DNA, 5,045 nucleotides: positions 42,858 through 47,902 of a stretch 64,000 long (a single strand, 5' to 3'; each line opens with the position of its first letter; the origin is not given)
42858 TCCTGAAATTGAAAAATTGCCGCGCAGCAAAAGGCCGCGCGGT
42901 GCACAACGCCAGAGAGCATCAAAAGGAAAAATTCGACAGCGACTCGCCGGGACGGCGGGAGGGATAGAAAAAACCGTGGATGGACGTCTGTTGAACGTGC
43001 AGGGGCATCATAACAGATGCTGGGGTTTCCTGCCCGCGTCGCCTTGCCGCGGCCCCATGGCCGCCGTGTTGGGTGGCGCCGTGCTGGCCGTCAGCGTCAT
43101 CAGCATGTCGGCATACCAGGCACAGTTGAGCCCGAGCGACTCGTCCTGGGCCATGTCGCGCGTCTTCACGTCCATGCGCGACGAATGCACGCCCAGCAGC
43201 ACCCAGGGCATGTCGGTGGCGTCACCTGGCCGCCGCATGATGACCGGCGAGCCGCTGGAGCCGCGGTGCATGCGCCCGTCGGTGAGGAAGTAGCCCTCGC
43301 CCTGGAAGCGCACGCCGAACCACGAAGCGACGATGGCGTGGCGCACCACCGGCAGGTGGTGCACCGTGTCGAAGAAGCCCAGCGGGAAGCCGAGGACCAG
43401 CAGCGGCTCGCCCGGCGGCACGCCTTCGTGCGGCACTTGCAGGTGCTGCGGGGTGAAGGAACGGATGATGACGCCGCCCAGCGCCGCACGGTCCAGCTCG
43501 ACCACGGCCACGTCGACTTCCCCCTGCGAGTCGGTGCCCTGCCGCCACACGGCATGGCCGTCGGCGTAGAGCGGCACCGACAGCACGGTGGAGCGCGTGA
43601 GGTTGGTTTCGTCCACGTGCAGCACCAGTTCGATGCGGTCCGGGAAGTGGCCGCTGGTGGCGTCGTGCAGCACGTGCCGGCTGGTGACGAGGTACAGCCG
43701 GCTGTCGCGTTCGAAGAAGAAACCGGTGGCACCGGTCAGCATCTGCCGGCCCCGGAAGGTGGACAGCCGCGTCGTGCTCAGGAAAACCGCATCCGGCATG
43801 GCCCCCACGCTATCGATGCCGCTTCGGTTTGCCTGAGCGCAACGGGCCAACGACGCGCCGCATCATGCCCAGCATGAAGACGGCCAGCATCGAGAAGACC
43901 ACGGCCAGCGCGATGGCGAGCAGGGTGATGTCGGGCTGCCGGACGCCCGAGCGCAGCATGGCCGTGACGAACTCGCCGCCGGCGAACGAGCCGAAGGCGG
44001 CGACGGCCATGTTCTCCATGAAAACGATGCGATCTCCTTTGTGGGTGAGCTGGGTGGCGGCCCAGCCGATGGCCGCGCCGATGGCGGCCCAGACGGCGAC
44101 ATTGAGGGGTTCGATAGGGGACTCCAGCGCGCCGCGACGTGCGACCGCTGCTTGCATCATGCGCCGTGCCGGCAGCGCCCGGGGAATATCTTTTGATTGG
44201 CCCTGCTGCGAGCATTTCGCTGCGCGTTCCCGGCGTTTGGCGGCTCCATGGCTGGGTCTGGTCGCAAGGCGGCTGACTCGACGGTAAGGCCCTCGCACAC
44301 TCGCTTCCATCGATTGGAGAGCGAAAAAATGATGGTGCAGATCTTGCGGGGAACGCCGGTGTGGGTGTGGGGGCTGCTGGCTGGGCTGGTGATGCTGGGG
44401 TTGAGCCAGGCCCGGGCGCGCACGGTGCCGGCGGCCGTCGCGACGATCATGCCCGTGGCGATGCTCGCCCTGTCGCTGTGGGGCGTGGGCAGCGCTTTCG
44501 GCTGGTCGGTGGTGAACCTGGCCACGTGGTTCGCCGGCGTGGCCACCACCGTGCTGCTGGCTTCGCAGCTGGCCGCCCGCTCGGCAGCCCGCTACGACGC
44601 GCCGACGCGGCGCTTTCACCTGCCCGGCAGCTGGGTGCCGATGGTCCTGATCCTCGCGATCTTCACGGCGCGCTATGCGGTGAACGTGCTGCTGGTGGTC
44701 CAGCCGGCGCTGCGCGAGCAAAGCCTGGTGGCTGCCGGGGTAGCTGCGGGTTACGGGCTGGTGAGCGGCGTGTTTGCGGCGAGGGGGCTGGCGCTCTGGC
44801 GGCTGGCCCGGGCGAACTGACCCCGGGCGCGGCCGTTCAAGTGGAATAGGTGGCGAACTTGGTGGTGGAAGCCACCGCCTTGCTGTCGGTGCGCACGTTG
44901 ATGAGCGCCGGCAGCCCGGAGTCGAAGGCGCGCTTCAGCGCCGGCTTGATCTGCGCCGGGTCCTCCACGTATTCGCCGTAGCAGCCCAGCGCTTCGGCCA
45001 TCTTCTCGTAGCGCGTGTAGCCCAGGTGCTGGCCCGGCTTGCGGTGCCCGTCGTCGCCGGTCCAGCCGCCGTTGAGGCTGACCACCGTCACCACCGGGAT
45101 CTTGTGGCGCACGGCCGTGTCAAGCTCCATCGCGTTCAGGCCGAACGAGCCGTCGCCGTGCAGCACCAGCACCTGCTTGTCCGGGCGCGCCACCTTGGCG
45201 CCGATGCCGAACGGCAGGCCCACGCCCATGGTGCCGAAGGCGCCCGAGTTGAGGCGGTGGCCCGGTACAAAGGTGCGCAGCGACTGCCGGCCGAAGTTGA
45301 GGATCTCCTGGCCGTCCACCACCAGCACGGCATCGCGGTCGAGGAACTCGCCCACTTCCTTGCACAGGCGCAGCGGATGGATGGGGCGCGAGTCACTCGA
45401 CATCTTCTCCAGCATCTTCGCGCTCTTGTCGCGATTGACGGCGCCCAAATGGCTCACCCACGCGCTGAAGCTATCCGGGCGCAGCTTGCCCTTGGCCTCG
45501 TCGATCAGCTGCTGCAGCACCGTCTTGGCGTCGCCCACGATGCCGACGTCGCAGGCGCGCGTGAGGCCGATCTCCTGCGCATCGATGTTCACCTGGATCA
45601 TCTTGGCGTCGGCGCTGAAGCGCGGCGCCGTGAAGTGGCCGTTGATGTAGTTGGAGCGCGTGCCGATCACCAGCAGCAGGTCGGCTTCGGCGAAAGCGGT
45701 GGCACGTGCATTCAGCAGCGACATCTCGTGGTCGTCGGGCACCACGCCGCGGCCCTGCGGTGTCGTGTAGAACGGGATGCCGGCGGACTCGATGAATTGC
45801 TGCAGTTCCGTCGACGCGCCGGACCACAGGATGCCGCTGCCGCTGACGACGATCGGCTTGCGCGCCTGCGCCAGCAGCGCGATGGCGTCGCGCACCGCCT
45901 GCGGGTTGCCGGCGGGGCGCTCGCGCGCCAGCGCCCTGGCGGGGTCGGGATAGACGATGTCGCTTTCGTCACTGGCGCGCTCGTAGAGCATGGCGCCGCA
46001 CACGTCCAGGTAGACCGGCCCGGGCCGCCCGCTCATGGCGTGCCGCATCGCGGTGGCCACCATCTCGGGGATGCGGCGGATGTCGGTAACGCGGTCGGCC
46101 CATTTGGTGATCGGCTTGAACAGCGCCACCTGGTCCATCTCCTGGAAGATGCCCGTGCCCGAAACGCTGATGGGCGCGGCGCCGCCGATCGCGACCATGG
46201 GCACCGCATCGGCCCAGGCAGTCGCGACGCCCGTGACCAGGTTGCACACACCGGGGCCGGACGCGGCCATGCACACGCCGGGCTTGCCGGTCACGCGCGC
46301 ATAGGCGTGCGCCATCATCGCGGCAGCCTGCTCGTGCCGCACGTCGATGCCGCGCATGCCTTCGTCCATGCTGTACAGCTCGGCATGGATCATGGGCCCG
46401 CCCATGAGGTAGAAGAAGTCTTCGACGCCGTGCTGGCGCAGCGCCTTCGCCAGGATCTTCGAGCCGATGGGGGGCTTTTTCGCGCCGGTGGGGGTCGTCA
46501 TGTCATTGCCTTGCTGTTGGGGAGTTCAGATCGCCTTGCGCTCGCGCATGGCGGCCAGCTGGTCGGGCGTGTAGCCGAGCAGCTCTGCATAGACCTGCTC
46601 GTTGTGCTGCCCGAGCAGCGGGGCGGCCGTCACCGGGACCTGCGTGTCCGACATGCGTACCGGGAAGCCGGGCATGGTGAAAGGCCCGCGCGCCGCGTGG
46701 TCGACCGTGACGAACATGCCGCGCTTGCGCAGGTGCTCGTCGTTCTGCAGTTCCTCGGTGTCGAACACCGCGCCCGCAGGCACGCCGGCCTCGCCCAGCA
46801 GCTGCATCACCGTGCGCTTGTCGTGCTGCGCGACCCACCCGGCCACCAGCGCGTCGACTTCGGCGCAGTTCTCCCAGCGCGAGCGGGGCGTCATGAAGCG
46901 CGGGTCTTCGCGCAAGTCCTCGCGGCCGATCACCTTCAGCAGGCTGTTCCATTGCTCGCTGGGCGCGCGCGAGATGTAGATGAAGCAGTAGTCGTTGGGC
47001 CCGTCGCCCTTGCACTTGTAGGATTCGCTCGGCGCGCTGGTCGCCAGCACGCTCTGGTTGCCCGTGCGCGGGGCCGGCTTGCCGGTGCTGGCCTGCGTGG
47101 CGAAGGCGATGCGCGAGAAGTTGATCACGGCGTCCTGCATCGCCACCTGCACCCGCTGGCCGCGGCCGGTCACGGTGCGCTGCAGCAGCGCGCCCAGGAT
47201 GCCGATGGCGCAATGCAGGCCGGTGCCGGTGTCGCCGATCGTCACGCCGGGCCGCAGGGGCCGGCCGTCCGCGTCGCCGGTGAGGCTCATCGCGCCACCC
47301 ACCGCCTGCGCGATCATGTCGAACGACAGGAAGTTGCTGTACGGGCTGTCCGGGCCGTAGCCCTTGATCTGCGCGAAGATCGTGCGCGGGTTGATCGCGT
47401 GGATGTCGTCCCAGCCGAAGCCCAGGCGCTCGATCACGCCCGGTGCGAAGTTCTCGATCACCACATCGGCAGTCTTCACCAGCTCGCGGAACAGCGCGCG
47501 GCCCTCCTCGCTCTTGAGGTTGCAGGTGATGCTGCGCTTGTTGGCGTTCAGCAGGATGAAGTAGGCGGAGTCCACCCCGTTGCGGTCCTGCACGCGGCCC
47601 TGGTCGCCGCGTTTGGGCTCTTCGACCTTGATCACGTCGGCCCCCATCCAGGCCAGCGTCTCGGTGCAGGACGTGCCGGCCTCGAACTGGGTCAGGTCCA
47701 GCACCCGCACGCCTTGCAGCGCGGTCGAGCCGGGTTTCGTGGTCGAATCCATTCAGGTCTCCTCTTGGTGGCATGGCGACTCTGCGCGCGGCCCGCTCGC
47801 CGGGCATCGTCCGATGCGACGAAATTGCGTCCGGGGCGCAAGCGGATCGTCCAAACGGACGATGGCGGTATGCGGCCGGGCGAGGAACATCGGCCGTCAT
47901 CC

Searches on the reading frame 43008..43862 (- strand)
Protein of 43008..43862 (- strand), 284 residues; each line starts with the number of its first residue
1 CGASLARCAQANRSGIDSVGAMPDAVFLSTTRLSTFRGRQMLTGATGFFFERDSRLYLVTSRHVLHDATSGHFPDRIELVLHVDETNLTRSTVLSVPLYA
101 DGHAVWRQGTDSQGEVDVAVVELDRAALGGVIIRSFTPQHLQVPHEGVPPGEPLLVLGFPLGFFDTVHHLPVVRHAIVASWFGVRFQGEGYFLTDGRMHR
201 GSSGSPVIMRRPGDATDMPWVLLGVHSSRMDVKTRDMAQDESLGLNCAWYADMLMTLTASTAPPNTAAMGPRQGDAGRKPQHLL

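Call 19: search_protein_families(library=pfam, max_evalue=0.001, proteins=[window:43008-43862:-])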
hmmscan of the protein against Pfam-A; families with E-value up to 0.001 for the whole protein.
window:43008-43862:- (284 aa): 1 family
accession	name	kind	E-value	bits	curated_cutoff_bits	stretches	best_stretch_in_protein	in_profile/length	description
PF13365.12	Trypsin_2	-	3.5e-12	47.7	27.6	1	45-208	1-135/144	Trypsin-like peptidase domain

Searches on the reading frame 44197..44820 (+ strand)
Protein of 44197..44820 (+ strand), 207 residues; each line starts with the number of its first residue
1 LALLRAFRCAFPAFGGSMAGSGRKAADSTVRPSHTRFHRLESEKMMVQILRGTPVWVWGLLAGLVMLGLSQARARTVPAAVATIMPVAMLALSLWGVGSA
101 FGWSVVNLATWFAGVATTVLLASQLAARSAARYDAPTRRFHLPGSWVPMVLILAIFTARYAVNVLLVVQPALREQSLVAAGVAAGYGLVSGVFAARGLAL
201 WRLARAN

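Call 19: search_protein_families(library=pfam, max_evalue=0.001, proteins=[window:44197-44820:+])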
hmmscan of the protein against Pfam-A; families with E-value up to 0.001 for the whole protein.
window:44197-44820:+ (207 aa): 1 family
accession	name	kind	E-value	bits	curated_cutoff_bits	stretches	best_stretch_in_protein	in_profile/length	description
PF20327.3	DUF6622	-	1.2e-29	104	27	1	43-205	10-177/183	Family of unknown function (DUF6622)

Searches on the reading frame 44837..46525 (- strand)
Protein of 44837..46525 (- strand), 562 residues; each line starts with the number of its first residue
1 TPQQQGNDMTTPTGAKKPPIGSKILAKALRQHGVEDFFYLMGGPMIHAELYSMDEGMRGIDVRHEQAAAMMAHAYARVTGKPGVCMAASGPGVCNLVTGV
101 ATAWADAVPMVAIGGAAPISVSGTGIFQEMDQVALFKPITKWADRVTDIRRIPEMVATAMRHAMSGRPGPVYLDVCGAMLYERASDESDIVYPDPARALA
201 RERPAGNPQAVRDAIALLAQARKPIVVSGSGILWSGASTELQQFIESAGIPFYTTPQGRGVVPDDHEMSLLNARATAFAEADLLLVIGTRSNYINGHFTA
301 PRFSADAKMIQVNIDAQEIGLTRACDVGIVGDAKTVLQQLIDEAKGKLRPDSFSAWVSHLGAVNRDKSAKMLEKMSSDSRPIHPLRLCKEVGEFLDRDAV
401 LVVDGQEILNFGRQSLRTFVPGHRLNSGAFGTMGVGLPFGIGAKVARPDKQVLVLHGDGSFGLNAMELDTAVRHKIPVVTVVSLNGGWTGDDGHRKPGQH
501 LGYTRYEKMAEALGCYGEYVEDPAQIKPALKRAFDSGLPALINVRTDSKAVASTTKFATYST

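Call 19: search_protein_families(library=pfam, max_evalue=0.001, proteins=[window:44837-46525:-])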
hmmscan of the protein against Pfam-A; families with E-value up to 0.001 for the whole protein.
window:44837-46525:- (562 aa): 3 families
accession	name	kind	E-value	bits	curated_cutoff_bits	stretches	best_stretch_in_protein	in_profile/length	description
PF00205.28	TPP_enzyme_M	-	1.1e-34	119.5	30.4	1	211-340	1-137/137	Thiamine pyrophosphate enzyme, central domain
PF02776.23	TPP_enzyme_N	-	3.5e-34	117.6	26.8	1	21-135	3-119/119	Thiamine pyrophosphate enzyme, N-terminal TPP binding domain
PF02775.26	TPP_enzyme_C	-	7.3e-31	107.5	21.9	1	416-544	13-151/151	Thiamine pyrophosphate enzyme, C-terminal TPP binding domain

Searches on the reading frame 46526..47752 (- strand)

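Call 19: search_protein_families(library=pfam, max_evalue=0.001, proteins=[window:46526-47752:-])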
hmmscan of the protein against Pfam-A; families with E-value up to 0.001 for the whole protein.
window:46526-47752:- (408 aa): 1 family
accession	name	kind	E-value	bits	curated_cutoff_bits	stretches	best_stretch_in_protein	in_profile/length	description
PF02515.22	CoA_transf_3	-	8.2e-114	381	23.3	1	12-384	1-366/366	CoA-transferase family III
